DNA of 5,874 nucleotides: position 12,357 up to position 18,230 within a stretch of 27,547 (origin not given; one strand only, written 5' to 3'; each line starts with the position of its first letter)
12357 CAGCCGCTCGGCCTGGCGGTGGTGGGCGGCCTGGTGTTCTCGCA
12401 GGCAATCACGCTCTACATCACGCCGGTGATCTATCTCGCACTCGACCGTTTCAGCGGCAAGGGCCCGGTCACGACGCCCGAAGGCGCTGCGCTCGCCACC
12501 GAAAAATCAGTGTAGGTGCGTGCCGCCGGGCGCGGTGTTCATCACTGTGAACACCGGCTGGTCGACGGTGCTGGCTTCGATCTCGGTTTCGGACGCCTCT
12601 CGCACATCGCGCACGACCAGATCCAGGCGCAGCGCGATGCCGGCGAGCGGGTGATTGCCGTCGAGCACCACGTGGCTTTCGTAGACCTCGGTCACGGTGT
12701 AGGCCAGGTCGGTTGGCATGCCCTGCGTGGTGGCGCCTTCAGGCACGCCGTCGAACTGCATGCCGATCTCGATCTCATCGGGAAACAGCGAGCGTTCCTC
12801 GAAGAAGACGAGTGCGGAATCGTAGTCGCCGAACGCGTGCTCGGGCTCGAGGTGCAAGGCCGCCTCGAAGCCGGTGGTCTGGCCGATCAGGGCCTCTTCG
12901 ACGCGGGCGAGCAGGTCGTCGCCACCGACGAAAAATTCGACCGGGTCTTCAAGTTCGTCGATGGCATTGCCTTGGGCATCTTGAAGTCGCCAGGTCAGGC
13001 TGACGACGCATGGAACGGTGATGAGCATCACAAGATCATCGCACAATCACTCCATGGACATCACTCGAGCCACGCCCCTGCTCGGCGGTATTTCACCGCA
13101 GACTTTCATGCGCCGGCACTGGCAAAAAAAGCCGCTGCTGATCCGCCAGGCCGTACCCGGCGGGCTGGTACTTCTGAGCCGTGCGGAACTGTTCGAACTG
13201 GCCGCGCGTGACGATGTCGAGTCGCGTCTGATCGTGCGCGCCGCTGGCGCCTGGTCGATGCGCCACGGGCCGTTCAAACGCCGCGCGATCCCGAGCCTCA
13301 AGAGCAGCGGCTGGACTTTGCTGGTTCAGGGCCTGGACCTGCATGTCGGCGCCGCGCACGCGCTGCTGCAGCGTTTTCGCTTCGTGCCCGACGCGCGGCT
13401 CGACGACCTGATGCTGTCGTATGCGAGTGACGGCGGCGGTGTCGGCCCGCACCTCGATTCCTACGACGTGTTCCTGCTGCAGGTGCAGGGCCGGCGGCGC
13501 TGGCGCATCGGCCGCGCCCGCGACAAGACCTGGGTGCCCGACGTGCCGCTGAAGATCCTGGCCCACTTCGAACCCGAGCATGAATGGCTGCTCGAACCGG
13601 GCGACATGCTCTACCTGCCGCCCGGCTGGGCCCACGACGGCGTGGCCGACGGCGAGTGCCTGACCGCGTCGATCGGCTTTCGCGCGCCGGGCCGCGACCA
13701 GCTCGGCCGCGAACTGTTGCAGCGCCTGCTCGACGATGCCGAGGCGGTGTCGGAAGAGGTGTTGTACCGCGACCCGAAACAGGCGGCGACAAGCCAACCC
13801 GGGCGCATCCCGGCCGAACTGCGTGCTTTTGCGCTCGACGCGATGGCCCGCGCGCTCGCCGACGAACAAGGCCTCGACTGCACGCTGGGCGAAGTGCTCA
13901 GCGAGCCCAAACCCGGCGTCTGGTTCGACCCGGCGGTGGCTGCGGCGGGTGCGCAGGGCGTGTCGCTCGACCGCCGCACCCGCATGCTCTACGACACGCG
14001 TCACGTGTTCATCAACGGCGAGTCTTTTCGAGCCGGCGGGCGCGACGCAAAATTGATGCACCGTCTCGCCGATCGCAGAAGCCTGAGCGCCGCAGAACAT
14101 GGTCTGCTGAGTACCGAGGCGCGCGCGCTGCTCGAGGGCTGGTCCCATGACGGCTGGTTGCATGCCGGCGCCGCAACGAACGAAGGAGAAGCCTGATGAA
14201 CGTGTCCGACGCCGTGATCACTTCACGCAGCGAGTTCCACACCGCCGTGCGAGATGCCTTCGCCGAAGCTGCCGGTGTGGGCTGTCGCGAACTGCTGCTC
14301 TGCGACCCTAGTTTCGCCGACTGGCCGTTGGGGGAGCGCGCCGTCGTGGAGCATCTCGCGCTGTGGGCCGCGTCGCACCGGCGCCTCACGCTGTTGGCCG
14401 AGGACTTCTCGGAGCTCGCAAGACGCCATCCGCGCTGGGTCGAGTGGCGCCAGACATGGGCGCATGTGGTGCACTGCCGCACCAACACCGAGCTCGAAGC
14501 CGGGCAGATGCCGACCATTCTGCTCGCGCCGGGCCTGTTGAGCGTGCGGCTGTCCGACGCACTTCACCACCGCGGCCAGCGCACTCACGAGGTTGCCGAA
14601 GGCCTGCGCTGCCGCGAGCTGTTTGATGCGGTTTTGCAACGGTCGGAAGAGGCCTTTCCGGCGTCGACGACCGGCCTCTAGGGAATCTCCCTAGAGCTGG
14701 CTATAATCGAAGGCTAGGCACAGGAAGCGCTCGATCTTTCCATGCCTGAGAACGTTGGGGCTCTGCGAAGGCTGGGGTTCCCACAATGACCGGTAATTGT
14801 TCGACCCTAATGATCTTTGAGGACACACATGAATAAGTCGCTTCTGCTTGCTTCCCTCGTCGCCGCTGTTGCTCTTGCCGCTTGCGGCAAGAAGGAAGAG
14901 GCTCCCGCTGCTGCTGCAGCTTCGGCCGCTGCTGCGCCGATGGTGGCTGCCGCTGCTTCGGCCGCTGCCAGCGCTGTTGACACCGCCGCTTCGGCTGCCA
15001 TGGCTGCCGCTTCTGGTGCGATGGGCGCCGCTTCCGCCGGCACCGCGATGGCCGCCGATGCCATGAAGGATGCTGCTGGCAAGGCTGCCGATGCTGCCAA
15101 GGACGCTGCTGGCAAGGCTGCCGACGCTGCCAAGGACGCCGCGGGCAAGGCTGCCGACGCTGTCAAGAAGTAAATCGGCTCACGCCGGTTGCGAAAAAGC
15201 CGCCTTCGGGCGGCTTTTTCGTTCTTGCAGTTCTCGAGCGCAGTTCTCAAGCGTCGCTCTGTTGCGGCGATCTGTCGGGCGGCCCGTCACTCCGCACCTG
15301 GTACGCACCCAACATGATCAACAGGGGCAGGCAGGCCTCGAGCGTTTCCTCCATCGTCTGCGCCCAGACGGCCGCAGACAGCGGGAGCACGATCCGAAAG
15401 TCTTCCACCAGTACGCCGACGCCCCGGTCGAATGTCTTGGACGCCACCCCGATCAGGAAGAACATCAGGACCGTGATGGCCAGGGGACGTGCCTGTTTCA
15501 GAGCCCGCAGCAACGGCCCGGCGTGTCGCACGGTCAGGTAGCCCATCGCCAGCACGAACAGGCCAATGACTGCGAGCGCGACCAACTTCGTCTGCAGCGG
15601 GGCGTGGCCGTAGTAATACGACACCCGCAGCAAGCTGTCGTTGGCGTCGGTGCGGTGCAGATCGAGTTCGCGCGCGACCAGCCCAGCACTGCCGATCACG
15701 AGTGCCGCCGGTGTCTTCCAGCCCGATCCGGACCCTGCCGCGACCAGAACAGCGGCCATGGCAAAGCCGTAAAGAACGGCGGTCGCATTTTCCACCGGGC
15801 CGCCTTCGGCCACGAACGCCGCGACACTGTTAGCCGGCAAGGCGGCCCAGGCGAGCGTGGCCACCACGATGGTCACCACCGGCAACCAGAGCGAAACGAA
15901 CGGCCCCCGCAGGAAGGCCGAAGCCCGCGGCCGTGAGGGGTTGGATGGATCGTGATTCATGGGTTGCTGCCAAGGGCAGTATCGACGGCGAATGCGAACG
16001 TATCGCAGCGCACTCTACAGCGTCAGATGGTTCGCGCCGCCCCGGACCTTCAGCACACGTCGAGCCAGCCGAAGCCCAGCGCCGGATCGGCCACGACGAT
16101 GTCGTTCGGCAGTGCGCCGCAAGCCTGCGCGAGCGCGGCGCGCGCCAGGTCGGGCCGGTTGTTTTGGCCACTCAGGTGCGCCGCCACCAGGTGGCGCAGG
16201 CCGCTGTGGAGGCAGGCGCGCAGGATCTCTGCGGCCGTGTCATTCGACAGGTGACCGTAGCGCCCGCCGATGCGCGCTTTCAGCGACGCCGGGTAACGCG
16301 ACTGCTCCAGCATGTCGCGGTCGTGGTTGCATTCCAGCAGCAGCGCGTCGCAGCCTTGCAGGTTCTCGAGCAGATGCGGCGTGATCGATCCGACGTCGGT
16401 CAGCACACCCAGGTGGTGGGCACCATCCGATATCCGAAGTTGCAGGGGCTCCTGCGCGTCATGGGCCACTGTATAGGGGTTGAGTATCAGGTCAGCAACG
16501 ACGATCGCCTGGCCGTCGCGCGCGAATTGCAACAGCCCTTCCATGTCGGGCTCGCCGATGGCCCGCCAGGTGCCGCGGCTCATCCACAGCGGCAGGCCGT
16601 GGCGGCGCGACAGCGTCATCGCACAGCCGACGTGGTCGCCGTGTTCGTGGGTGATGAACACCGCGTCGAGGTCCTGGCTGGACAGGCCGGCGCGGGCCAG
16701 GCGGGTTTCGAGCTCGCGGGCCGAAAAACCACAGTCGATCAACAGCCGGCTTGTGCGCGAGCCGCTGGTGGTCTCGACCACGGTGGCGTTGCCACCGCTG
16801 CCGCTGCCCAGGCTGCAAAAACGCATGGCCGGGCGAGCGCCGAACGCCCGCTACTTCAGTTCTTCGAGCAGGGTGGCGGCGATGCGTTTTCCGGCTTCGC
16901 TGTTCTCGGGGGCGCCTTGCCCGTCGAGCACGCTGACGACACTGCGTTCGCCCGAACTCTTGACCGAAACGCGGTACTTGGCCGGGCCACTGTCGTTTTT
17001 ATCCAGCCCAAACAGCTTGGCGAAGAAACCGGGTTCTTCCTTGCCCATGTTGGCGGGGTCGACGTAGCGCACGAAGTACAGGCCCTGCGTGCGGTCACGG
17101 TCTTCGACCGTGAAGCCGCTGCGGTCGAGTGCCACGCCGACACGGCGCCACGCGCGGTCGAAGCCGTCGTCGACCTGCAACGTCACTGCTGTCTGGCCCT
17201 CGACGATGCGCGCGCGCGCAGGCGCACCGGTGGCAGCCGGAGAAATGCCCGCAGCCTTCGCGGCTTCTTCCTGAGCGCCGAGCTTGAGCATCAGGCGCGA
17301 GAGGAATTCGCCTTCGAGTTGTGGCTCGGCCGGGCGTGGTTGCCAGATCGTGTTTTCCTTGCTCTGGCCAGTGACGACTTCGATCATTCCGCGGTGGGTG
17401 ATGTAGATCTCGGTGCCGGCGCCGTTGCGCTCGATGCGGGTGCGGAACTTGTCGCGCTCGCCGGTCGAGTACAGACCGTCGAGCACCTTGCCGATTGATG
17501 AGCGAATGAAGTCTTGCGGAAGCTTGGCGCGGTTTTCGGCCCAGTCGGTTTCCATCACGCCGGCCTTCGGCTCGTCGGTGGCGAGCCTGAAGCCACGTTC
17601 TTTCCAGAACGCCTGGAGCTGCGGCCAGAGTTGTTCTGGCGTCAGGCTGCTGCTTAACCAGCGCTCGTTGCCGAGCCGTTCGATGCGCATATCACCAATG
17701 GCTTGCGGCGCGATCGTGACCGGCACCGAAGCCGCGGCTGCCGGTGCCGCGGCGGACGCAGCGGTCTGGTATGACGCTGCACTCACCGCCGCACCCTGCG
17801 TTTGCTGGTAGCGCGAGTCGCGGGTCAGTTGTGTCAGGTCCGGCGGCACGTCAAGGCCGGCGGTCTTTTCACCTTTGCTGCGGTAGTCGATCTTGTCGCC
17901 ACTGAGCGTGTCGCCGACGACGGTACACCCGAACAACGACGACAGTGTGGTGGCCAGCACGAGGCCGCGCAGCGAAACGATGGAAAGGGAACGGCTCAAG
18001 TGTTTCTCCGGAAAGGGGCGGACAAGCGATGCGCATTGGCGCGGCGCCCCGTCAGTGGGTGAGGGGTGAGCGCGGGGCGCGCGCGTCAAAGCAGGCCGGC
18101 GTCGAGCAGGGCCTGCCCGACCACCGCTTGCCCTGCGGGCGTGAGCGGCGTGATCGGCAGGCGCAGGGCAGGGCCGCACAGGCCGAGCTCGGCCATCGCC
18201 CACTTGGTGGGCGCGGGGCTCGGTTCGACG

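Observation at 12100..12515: Apparent chimeric junction inside mdtC joining two different genomes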

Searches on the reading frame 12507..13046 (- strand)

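Call 11: search_protein_families(library=ncbifam, proteins=[window:12507-13046:-], max_evalue=0.00001)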
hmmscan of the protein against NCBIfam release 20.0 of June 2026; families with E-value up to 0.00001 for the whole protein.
window:12507-13046:- (179 aa): 3 families
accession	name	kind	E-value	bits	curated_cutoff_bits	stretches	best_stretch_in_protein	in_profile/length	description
NF008008.0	PRK10737.1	equivalog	5.6e-18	65.5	174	1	10-161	4-152/196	peptidylprolyl isomerase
NF011676.0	PRK15095.1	equivalog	1.3e-11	44.2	125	1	14-155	12-150/156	FKBP-type peptidyl-prolyl cis-trans isomerase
NF047960.1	TA_Rv0910_toxin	equivalog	8.2e-06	25.9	100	0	85-171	38-121/141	type II toxin-antitoxin system Rv0910 family toxin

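Call 40: search_protein_families(library=pfam, proteins=[window:12507-13046:-], max_evalue=0.0001)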
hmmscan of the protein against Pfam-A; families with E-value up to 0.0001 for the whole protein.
window:12507-13046:- (179 aa): 0 families

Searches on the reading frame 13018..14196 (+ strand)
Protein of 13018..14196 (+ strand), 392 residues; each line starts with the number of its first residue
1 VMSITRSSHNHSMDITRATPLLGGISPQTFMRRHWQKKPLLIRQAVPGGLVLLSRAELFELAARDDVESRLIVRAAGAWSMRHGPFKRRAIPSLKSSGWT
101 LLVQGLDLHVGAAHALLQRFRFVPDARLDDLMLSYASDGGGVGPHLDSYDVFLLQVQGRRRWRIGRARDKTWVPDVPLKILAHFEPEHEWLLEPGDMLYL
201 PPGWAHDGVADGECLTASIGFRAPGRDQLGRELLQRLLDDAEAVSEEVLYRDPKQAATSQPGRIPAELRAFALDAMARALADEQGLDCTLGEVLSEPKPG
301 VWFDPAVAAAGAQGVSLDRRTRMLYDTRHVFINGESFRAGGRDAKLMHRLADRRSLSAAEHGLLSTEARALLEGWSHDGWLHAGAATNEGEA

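Call 11: search_protein_families(library=ncbifam, proteins=[window:13018-14196:+], max_evalue=0.00001)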
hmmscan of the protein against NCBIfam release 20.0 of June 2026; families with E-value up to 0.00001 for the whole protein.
window:13018-14196:+ (392 aa): 0 families

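Call 14: find_related_loci(query=window:13018-14196:+, collection=genome_contigs, flank=10000)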
Query window:13018-14196:+ (392 aa) in genome_contigs; peptide patterns used: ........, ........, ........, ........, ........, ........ (x = any residue, [..] = any of these).
600 stretches matched a pattern (row limit reached: there are more); 572 encode a relative of the query (tblastn E <= 1e-3); the best 80 are kept; 80 distinct loci.
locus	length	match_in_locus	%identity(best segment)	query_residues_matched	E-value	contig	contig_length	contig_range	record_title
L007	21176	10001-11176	91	1-392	0e+0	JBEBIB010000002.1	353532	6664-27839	MAG: Burkholderiaceae bacterium isolate SF1_2_13 NODE_9_length_353532_cov_17.415111, whole genome shotgun sequence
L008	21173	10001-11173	83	1-391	0e+0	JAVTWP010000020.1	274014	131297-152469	MAG: Rhizobacter sp. isolate labscale reactor_MAG17 NODE_24_length_274014_cov_43.755573, whole genome shotgun sequence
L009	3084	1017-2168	84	1-384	0e+0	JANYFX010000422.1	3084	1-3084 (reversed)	MAG: Rhizobacter sp. isolate 339R_metabinner_96_sub 339R_k141_610229, whole genome shotgun sequence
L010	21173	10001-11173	78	1-391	0e+0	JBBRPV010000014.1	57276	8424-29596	MAG: Burkholderiales bacterium isolate metawrap_la1_103 W_la1_103_k141_1657485L_57276_cov_13.2595, whole genome shotgun 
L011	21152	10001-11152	68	1-381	8e-170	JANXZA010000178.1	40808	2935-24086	MAG: Rhizobacter sp. isolate GL140_4_metabat_201 GL140_4_k141_614035, whole genome shotgun sequence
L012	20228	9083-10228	74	13-392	3e-168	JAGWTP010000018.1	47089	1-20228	MAG: Burkholderiales bacterium isolate REEB376 contig-150_589, whole genome shotgun sequence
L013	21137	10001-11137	69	10-383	1e-165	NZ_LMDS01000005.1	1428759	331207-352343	Rhizobacter sp. Root404 contig_3, whole genome shotgun sequence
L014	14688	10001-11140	66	4-383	5e-164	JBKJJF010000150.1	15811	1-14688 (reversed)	MAG: Rhizobacter sp. isolate ant_bin.193 S1Ck117_3156062_flag_0_multi_31.8400_len_15811, whole genome shotgun sequence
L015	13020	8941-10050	66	13-382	3e-163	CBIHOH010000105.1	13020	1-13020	MAG TPA_asm: uncultured Rhizobacter sp. isolate SRR18156188_binner12_Refined_6 genome assembly, contig: ERZ27336841.1230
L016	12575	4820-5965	65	2-383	3e-163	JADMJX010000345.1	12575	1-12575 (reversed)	MAG: Rhizobacter sp. isolate MAG_54 NODE_3998_length_12575_cov_11.282987, whole genome shotgun sequence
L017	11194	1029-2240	66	1-392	8e-163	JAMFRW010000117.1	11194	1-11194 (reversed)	MAG: Rhodoferax sp. isolate NGEE_A_bin40 k127_295273, whole genome shotgun sequence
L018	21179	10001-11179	67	1-385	7e-162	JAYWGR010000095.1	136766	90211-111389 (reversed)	MAG: Rhizobacter sp. isolate GLR3_GL5_UP_3_concoct_19 GLR3_GL5_UP_3_concoct_19_94, whole genome shotgun sequence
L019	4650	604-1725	66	10-382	7e-166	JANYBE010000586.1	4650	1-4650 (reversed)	MAG: Rhizobacter sp. isolate GL140_5_metabat_477_sub GL140_5_k141_818081, whole genome shotgun sequence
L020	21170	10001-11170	63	2-390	1e-161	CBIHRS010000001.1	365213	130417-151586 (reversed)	MAG TPA_asm: uncultured bacterium isolate SRR18156198_binner12_Refined_28 genome assembly, contig: ERZ27336860.1, whole 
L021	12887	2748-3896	63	1-383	8e-162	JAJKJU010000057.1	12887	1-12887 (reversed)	MAG: Rhizobacter sp. isolate b91_HoplandSoilSeptJan k101_1645459, whole genome shotgun sequence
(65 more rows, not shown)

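Call 19: find_encoding_contigs(protein=window:13018-14196:+, flank=10000, max_places=10)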
Protein window:13018-14196:+ (392 aa): no gene with exactly this product is on record in the collection.

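Call 40: search_protein_families(library=pfam, proteins=[window:13018-14196:+], max_evalue=0.0001)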
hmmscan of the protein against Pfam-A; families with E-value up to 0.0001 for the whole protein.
window:13018-14196:+ (392 aa): 2 families
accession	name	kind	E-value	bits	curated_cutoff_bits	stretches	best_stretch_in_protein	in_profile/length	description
PF08007.18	JmjC_2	-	5.3e-38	129.8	22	1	116-226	2-124/127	JmjC domain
PF20514.4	ROXA-like_wH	-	4.9e-12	46.3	22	1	304-382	36-119/119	ROXA-like winged helix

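Call 49: search_protein_families(library=ncbifam, proteins=[L007:6160-9495:+], max_evalue=1e-150)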
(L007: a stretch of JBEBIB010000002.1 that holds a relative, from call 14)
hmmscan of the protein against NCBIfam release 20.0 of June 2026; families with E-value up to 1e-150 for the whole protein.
L007:6160-9495:+ (1112 aa): 6 families
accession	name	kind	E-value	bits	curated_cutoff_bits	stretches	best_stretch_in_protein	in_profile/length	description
NF033617.1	RND_permease_2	subfamily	0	1180.6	1250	1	83-1091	1-1009/1009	multidrug efflux RND transporter permease subunit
NF007905.0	PRK10614.1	equivalog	0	1091.6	1774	1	80-1093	1-1012/1025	multidrug efflux RND transporter permease subunit MdtC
NF007798.0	PRK10503.1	equivalog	0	1060.7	1584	1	81-1093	11-1026/1040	MdtB/MuxB family multidrug efflux RND transporter permease subunit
NF000282.2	RND_permease_1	subfamily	6.8e-208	693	1250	1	83-1090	1-1028/1029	multidrug efflux RND transporter permease subunit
TIGR00915.1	2A0602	subfamily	2.4e-190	634.9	940.35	1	83-1092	2-1031/1050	efflux RND transporter permease subunit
NF007133.0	PRK09579.1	equivalog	2.1e-164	548.7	1763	1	80-1092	1-1005/1017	multidrug efflux RND transporter permease subunit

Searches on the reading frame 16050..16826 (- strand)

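Call 12: search_protein_families(library=ncbifam, proteins=[window:16050-16826:-], max_evalue=0.00001)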
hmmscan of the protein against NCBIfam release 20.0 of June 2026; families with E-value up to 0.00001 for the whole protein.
window:16050-16826:- (258 aa): 6 families
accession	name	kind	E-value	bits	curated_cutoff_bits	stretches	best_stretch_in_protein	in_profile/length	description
NF002553.0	PRK02113.1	equivalog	9.5e-09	35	386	0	25-68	44-82/252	MBL fold metallo-hydrolase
NF041804.1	MBL_fold_SolJ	exception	2.5e-08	33.4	350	1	26-88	30-89/224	solanimycin biosynthesis MBL-fold hydrolase SolJ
TIGR02651.1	RNase_Z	equivalog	6e-08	32.1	292.95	1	25-66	27-65/302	ribonuclease Z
NF000801.0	PRK00055.1-3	equivalog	1.2e-06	27.8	252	1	24-66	28-67/307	ribonuclease Z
NF000805.0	PRK00055.2-3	equivalog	2.2e-06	27.1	416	0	41-68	44-72/307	ribonuclease Z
TIGR03675.1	arCOG00543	equivalog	8.3e-06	24.3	580.2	1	11-72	187-248/631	beta-CASP ribonuclease aCPSF1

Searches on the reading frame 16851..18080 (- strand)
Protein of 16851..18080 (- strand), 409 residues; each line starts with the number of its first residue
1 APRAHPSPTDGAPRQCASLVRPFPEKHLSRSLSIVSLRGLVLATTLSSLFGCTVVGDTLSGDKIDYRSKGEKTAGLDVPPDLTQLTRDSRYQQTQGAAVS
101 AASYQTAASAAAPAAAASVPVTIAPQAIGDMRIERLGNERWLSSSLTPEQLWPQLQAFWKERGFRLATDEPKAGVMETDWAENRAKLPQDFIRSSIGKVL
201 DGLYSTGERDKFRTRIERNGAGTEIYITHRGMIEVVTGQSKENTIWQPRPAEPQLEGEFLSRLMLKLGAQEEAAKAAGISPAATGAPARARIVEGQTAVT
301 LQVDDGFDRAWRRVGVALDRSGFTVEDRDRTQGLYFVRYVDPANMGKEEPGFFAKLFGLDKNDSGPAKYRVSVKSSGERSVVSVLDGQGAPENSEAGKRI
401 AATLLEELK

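Call 40: search_protein_families(library=pfam, proteins=[window:16851-18080:-], max_evalue=0.0001)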
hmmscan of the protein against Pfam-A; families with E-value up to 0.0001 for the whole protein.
window:16851-18080:- (409 aa): 1 family
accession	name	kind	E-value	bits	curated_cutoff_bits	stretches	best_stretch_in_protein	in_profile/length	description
PF06804.17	Lipoprotein_18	-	2.1e-39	135.9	25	1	71-404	6-319/323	NlpB/DapX lipoprotein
